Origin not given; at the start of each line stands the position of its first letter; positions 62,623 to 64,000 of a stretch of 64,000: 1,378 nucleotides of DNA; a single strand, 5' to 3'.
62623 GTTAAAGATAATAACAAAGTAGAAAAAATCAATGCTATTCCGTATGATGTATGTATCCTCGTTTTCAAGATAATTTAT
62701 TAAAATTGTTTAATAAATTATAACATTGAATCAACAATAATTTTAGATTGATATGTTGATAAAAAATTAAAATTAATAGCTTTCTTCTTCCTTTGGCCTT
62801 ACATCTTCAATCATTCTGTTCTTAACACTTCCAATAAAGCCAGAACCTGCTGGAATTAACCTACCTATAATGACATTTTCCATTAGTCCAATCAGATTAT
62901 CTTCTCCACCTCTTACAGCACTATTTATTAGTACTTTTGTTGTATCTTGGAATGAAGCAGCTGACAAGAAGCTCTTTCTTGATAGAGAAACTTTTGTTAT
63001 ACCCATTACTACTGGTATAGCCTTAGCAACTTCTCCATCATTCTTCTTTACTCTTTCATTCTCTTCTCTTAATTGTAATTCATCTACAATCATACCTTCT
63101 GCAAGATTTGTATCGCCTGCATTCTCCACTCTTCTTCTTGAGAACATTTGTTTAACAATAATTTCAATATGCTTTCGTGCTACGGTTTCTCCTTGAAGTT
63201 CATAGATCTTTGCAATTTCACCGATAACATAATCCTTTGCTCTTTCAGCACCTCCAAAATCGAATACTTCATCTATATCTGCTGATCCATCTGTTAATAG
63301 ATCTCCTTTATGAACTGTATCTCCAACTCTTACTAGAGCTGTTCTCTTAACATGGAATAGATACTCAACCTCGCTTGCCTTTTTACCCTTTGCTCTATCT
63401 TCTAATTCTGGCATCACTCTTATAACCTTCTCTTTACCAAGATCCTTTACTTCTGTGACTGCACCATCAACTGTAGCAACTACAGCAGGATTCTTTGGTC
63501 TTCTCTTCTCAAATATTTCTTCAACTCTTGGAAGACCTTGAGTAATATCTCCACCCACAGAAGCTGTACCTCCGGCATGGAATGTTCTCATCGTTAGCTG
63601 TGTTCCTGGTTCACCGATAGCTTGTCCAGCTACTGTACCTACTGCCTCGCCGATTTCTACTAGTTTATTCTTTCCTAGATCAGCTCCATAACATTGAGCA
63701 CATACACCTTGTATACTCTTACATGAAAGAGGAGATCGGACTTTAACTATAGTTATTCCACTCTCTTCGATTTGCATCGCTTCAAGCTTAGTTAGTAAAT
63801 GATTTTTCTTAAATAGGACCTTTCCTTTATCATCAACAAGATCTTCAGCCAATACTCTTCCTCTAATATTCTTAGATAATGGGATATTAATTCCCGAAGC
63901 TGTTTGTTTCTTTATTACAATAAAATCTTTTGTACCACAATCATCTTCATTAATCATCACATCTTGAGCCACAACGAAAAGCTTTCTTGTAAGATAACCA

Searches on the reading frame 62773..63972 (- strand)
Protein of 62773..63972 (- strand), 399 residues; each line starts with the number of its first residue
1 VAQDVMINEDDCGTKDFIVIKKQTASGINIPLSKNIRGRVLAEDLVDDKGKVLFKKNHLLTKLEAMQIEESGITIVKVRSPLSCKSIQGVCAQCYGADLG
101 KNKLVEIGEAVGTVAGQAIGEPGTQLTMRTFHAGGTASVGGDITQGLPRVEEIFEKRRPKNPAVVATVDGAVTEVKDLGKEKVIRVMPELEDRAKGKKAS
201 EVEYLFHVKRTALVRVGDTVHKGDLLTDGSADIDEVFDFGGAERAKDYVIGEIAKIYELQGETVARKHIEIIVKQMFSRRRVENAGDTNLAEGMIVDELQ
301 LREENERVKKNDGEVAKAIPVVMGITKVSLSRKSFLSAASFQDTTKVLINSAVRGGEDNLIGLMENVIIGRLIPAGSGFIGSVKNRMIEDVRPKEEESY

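Call 5: search_protein_families(library=pfam, proteins=[window:62773-63972:-], max_evalue=0.01)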
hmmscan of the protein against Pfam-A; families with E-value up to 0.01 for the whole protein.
window:62773-63972:- (399 aa): 1 family
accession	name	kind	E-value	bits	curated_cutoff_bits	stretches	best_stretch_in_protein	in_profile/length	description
PF04998.22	RNA_pol_Rpb1_5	-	3.3e-36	125.5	28.5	1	2-329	39-263/267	RNA polymerase Rpb1, domain 5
